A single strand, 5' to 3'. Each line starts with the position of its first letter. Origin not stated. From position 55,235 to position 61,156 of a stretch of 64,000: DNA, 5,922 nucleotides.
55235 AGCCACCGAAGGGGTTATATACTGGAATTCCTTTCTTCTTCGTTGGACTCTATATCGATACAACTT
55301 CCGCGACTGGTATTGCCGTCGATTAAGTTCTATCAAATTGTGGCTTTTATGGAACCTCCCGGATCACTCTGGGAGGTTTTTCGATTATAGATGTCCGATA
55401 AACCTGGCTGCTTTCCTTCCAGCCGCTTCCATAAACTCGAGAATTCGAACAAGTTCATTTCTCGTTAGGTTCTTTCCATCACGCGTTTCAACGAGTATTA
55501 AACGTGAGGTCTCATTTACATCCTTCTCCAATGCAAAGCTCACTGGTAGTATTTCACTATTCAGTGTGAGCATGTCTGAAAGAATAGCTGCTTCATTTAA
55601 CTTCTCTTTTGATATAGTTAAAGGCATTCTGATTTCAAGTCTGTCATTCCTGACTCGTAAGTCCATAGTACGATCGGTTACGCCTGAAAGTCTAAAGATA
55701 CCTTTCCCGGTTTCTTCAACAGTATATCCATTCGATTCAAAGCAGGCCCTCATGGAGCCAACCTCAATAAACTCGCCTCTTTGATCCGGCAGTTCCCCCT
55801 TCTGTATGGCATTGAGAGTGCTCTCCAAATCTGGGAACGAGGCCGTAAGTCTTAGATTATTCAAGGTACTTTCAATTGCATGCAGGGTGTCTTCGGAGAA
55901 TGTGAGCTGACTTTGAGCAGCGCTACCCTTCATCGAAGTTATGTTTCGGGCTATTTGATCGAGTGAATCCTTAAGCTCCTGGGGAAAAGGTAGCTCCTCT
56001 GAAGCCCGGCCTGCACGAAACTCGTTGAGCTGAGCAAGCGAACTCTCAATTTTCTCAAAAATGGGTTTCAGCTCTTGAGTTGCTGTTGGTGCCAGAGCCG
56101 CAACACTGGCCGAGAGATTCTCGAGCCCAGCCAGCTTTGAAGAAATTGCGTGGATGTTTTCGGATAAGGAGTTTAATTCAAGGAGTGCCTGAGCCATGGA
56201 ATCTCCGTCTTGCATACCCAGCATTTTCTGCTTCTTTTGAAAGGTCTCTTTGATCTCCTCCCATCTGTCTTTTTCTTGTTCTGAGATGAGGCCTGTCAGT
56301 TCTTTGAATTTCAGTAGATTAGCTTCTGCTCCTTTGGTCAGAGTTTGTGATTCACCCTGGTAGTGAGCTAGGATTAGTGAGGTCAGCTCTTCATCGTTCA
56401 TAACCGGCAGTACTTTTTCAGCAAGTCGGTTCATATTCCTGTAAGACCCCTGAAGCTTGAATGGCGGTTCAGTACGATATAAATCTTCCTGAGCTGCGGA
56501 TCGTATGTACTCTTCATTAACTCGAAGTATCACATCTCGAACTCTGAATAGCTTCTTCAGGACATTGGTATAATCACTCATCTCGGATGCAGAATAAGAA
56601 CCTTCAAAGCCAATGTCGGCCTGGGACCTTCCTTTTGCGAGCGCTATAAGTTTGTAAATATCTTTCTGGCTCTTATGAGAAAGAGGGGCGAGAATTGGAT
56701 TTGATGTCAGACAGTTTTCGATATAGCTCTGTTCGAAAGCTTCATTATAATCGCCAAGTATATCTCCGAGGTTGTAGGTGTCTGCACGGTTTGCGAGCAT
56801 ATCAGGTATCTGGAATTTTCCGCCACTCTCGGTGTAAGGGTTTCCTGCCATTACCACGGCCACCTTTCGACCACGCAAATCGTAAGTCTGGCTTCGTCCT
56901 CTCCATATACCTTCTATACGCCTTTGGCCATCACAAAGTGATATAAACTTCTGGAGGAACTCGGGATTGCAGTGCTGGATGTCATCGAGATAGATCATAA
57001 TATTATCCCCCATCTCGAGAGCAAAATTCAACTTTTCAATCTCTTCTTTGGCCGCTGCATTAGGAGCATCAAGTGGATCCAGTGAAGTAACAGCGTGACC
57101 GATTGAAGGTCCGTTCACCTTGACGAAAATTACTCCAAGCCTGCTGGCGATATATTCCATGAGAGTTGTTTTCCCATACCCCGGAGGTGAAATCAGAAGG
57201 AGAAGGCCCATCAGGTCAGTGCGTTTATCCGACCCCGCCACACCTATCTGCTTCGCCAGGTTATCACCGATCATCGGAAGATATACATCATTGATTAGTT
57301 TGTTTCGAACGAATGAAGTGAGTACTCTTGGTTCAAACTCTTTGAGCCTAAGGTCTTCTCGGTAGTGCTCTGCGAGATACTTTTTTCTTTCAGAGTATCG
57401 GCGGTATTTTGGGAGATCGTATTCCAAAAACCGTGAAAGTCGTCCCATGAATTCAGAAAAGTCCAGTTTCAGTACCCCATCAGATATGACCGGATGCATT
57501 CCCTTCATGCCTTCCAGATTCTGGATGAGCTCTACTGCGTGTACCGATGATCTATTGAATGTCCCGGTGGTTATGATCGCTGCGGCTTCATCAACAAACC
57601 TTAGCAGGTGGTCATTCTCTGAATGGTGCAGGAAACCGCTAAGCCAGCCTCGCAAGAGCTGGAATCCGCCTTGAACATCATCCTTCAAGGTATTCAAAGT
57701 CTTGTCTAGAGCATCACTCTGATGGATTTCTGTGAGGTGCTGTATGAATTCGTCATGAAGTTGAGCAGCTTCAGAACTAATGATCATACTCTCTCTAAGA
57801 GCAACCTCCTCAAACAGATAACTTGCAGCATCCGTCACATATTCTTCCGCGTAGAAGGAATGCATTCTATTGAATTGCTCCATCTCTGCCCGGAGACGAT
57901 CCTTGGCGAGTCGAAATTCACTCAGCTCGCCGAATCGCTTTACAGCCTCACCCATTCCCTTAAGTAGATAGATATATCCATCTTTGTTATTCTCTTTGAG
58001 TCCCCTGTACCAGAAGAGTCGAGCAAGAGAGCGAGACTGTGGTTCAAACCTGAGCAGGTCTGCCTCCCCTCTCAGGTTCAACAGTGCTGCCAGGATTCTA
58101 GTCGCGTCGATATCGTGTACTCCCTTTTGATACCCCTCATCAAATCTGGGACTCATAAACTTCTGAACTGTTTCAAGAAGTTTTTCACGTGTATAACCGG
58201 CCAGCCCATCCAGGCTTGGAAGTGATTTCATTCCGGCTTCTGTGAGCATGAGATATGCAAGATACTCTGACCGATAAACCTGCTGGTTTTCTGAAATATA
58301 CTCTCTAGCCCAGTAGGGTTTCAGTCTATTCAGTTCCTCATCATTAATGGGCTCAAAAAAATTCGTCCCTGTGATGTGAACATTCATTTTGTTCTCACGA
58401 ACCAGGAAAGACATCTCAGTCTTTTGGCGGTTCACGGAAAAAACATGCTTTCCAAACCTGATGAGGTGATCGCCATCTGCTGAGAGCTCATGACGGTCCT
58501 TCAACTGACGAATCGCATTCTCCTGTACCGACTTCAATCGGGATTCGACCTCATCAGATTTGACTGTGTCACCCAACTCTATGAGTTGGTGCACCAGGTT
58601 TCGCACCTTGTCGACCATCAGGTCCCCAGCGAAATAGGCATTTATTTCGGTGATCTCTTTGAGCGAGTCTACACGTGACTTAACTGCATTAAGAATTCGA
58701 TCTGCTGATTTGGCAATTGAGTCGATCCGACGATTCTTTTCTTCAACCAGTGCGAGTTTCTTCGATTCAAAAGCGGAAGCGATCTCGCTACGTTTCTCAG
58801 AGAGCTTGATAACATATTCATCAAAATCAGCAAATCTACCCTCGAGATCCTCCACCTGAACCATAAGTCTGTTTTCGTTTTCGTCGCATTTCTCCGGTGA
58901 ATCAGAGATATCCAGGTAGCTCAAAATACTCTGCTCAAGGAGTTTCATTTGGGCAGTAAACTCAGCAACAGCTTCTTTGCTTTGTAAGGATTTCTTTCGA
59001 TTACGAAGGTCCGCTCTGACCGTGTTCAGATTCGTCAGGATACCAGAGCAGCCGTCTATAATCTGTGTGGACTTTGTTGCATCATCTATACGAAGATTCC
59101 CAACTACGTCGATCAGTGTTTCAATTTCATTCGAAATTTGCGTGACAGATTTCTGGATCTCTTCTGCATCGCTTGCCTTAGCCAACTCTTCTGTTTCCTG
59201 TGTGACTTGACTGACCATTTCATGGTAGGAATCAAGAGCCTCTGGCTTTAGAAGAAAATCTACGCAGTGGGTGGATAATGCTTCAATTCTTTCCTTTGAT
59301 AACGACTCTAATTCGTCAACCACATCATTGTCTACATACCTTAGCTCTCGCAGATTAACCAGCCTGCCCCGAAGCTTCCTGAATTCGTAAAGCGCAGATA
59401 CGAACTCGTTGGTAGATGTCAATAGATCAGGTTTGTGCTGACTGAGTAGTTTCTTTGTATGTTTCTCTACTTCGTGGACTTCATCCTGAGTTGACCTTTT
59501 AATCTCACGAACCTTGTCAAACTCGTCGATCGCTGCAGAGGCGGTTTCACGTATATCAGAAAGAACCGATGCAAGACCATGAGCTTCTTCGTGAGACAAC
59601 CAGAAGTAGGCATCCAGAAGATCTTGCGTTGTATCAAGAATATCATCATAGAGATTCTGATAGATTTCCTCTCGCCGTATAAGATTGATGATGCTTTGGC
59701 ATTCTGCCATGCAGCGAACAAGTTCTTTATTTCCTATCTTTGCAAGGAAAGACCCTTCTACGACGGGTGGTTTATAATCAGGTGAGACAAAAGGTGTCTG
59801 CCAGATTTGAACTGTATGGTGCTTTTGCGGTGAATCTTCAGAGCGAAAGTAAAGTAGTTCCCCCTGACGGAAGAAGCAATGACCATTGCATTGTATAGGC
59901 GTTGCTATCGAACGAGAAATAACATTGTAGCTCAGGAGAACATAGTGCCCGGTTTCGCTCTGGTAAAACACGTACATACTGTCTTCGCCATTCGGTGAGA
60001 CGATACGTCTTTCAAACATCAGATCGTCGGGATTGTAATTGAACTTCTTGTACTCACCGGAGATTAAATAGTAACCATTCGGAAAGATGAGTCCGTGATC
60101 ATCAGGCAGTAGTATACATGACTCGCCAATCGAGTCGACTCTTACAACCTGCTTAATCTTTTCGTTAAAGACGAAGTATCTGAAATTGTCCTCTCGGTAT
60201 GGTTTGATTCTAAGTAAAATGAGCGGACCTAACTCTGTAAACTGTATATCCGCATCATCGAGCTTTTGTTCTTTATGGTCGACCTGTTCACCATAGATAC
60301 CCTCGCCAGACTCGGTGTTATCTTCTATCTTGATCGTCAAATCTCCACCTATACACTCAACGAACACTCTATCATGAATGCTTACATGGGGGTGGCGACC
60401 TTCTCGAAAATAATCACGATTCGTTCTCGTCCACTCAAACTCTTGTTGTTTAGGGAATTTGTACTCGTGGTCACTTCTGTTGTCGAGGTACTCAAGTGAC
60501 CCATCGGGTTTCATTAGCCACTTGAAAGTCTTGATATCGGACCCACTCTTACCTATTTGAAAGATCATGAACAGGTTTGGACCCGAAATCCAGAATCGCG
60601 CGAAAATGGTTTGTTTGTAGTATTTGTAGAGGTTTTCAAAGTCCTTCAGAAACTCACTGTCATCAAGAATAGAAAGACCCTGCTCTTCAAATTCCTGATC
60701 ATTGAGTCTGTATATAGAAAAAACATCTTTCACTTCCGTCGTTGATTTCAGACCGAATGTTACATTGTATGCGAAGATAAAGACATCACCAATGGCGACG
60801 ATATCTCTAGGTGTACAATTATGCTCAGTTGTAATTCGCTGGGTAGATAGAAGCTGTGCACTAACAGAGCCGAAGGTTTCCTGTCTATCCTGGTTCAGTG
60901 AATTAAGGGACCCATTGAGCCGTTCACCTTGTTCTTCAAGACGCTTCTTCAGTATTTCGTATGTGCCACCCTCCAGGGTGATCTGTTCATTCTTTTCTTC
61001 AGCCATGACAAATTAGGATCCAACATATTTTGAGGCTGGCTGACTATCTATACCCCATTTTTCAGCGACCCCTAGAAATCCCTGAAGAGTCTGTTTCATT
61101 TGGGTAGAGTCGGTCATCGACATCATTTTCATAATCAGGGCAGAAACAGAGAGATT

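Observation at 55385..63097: Two-gene unit: flotillin-like SPFH scaffold with extended EA-repeat, followed 6 nt later by a 1873-aa coiled-coil protein carrying one MoxR/AAA_5 ATPase core. This is a candidate undescribed membrane-associated ATPase system.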

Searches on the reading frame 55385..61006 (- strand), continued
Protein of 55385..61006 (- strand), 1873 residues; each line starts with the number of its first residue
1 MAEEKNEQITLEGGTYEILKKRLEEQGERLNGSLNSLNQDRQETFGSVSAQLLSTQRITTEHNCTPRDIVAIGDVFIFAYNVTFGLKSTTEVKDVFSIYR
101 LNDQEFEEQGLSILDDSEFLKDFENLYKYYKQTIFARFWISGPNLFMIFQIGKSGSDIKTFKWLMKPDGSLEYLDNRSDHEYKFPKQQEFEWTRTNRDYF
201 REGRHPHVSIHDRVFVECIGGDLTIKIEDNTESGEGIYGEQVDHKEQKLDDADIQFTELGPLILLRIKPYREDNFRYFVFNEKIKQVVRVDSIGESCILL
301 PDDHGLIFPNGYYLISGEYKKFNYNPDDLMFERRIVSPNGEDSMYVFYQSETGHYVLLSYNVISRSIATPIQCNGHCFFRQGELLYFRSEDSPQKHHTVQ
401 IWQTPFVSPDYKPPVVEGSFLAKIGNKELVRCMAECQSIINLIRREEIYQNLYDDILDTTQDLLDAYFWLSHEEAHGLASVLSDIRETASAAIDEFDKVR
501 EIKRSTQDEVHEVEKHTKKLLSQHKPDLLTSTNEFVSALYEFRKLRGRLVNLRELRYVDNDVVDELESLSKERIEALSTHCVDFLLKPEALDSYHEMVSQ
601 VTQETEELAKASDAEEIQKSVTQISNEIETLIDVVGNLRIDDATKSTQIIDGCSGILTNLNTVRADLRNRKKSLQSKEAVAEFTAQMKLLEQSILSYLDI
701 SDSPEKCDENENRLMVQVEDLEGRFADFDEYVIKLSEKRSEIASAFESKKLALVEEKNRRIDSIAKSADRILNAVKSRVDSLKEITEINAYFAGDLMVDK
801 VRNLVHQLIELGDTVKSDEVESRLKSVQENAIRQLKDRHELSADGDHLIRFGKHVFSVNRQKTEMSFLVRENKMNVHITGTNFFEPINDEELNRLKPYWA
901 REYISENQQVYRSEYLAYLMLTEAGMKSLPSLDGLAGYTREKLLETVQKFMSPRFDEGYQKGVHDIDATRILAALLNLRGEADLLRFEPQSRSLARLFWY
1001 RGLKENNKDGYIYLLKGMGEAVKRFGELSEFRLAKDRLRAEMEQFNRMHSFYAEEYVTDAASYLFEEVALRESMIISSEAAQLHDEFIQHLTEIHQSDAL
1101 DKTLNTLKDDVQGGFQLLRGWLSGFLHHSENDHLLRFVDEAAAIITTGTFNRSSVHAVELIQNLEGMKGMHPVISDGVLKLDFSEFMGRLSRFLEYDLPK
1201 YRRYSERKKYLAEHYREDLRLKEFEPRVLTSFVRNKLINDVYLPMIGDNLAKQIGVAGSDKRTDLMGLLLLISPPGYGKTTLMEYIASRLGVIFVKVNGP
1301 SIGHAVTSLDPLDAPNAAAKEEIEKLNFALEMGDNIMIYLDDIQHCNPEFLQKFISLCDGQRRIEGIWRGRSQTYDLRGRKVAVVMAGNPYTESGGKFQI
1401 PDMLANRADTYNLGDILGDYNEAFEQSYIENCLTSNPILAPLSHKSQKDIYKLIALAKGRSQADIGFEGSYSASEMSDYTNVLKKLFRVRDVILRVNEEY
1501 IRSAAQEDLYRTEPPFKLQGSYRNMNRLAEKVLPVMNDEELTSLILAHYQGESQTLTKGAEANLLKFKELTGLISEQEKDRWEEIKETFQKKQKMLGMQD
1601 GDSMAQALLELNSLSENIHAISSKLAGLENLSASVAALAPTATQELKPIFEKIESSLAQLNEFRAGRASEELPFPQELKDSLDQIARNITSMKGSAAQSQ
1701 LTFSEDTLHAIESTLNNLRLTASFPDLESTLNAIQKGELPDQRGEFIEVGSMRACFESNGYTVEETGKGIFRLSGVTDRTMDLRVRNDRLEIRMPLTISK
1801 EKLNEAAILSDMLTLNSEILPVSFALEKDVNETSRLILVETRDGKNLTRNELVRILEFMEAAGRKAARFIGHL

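Call 63: find_encoding_contigs(protein=P0241, flank=10000, max_places=2)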
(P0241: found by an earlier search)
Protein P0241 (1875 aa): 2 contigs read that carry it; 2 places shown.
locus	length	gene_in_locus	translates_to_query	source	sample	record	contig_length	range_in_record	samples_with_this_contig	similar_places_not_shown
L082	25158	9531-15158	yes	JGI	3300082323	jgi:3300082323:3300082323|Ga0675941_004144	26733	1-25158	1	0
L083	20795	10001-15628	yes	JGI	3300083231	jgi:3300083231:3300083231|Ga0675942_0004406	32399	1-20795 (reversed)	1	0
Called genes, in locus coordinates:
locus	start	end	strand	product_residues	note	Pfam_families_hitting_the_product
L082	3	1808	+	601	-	?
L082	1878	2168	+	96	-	-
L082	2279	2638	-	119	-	-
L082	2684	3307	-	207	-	-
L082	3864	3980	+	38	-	-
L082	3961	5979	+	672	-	PF02463:SMC_N (weak), PF13175:AAA_15, PF13304:AAA_21, PF13489:Methyltransf_23, PF08241:Methyltransf_11 (weak), PF08242:Methyltransf_12 (weak)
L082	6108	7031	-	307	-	PF00657:Lipase_GDSL, PF13472:Lipase_GDSL_2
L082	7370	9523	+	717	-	-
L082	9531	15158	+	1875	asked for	PF12458:DUF3686, PF25472:DUF7902, PF00004:AAA (weak), PF05496:RuvB_N (faint), PF07728:AAA_5 (weak)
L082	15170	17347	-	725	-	PF04326:SLFN_AlbA_2, PF13749:HATPase_c_4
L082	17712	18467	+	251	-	PF02616:SMC_ScpA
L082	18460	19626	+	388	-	PF04079:SMC_ScpB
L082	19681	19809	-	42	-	-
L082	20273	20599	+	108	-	PF01797:Y1_Tnp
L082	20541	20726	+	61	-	-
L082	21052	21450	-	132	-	PF02261:Asp_decarbox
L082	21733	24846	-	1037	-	PF13491:FtsK_4TM, PF17854:FtsK_alpha, PF01580:FtsK_SpoIIIE, PF09397:FtsK_gamma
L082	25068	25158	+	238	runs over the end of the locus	-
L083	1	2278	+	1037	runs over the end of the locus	PF22907:Ams1-like_1st, PF01074:Glyco_hydro_38N, PF09261:Alpha-mann_mid, PF07748:Glyco_hydro_38C, PF17677:Glyco_hydro38C2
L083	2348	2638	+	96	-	-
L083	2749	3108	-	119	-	-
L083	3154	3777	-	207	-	-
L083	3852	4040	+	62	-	-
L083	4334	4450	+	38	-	-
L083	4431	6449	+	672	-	PF02463:SMC_N (weak), PF13175:AAA_15, PF13304:AAA_21, PF13489:Methyltransf_23, PF08241:Methyltransf_11 (weak), PF08242:Methyltransf_12 (weak)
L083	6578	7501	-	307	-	PF00657:Lipase_GDSL, PF13472:Lipase_GDSL_2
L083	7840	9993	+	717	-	-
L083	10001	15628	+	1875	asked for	PF12458:DUF3686, PF25472:DUF7902, PF00004:AAA (weak), PF05496:RuvB_N (faint), PF07728:AAA_5 (weak)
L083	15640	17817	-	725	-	PF04326:SLFN_AlbA_2, PF13749:HATPase_c_4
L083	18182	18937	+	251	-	PF02616:SMC_ScpA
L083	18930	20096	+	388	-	PF04079:SMC_ScpB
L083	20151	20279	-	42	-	-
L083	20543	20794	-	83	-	?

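Call 81: find_encoding_contigs(protein=P0004, flank=8000, max_places=1)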
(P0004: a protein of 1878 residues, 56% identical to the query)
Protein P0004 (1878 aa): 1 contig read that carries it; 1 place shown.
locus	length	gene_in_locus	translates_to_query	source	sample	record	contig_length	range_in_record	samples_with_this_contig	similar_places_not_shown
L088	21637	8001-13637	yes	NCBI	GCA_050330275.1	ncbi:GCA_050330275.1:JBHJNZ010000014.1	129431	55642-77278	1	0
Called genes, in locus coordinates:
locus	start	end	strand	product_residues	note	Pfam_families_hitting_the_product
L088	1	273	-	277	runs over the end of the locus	PF00494:SQS_PSY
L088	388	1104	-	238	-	-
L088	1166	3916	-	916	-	PF02113:Peptidase_S13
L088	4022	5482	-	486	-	-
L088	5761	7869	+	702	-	-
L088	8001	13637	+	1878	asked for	PF12458:DUF3686, PF25472:DUF7902, PF05496:RuvB_N (faint), PF00004:AAA (weak), PF07728:AAA_5 (weak)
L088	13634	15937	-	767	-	PF13675:PilJ, PF00512:HisKA, PF02518:HATPase_c, PF00072:Response_reg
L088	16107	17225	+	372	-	PF00356:LacI, PF00532:Peripla_BP_1 (weak), PF13407:Peripla_BP_4 (weak), PF13377:Peripla_BP_3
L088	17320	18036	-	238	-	PF01476:LysM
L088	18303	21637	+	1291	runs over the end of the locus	PF17210:SdrD_B (faint), PF01060:TTR-52 (faint), PF17802:SpaA (faint), PF00775:Dioxygenase_C (faint), PF23193:NOMO_3rd (faint), PF13620:CarboxypepD_reg, PF13620:CarboxypepD_reg (weak), PF01471:PG_binding_1, +6 more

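Call 82: find_encoding_contigs(protein=P0003, flank=8000, max_places=1)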
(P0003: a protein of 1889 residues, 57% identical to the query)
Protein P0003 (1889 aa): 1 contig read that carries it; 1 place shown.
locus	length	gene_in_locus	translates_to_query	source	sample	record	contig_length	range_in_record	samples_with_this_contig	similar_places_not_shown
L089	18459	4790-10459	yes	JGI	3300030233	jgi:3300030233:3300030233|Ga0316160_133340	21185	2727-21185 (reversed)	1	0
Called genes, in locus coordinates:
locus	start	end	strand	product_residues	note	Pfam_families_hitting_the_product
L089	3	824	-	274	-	?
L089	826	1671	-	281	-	PF02470:MlaD (weak)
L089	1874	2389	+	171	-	PF01145:Band_7 (faint)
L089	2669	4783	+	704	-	-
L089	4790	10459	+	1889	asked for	PF12458:DUF3686, PF25472:DUF7902, PF00004:AAA (weak), PF07728:AAA_5 (weak)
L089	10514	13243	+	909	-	-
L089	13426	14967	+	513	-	PF05362:Lon_C (weak), PF13541:ChlI, PF05496:RuvB_N (faint), PF00158:Sigma54_activat (faint), PF00493:MCM (faint), PF01078:Mg_chelatase, PF07728:AAA_5, PF13335:Mg_chelatase_C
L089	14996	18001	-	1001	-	PF27052:Lysyl_endopep_N (weak), PF13365:Trypsin_2 (weak), PF01483:P_proprotein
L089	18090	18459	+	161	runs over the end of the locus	PF00210:Ferritin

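Call 99: find_related_loci(query=A1, collection=viral_contigs, flank=3000)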
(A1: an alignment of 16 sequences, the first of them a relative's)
Query A1 (1873 aa) in viral_contigs; peptide patterns used: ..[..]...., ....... (x = any residue, [..] = any of these).
161 stretches matched a pattern, but none encodes a relative of the query by tblastn (E <= 1e-3).

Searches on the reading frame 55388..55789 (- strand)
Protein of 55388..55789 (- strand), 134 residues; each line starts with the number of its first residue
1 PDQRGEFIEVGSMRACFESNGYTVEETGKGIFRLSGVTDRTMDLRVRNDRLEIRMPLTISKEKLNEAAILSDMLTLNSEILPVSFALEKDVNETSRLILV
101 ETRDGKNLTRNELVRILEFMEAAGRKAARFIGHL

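Call 60: find_homologous_proteins(query=window:55388-55789:-, max_evalue=0.001)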
Query window:55388-55789:-: 18 candidates shared short words with the query, none scored E <= 0.001.

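Call 77: search_protein_families(library=pfam, alignment_id=A5, max_evalue=1)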
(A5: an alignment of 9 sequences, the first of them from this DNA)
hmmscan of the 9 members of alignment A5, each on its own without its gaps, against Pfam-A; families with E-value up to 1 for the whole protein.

A. member 1, seq(134 aa): 3 families
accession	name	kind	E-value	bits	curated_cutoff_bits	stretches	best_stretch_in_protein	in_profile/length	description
PF22550.1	CesT_Tir_1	-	0.0029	18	27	1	25-119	22-113/131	CesT_Tir_1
PF18692.7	DUF5640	-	0.083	13.2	28.5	1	19-78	14-72/85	Family of unknown function (DUF5640)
PF25670.1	Phage_tail_C_2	-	0.27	11.7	27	1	9-57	21-68/133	Phage tail protein C-terminal domain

B. families by the number of members that match (of 9 scanned): 11 families
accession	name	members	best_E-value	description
PF22550.1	CesT_Tir_1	8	2.6e-06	CesT_Tir_1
PF22551.1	TY-Chap1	3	0.001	T3SS (YopN, CesT) and YbjN peptide-binding chaperone 1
PF10722.14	YbjN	1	0.025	Putative bacterial sensory transduction regulator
PF23005.1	DUF7032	1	0.037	Domain of unknown function (DUF7032)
PF05932.18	CesT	1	0.057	Tir chaperone protein (CesT) family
PF18692.7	DUF5640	1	0.083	Family of unknown function (DUF5640)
PF02174.23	IRS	1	0.084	PTB domain (IRS-1 type)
PF12044.14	Metallopep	1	0.12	Putative peptidase family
PF08266.18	Cadherin_2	1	0.13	Cadherin-like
PF21665.2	Type_III_SycN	1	0.14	Type III secretory system chaperone SycN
PF25670.1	Phage_tail_C_2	1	0.27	Phage tail protein C-terminal domain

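Call 78: search_solved_structures(query=A5, max_evalue=10)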
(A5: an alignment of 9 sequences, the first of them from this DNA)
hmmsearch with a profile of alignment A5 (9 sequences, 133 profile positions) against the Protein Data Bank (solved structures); distinct sequences matched with E-value up to 10: 11.
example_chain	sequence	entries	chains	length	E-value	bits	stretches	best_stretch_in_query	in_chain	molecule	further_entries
6jv1_A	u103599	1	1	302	0.041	16.6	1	12-48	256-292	Sll1336 protein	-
6jv0_A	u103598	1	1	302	0.052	16.3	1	12-48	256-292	Sll1336 protein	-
6juz_A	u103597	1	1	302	0.052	16.3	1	12-48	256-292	Sll1336 protein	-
6xu4_A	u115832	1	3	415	0.17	14.6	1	39-122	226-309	FGCamp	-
6juy_A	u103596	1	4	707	0.17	14.6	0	12-51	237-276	Sll1336 protein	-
6lrh_A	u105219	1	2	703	0.38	13.4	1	9-59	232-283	Alr4995 protein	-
6lrf_A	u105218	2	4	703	0.51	13.1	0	9-59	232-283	Alr4995 protein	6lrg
6tmh_e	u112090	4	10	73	0.76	12.5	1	89-127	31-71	ATP synthase subunit epsilon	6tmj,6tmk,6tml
2nt3_A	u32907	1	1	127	1.2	11.8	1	10-42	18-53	Response regulator homolog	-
2gkg_A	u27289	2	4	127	1.3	11.8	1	10-42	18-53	response regulator homolog | Response regulator FrzS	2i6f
2nt4_A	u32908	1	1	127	1.3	11.8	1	10-42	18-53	Response regulator homolog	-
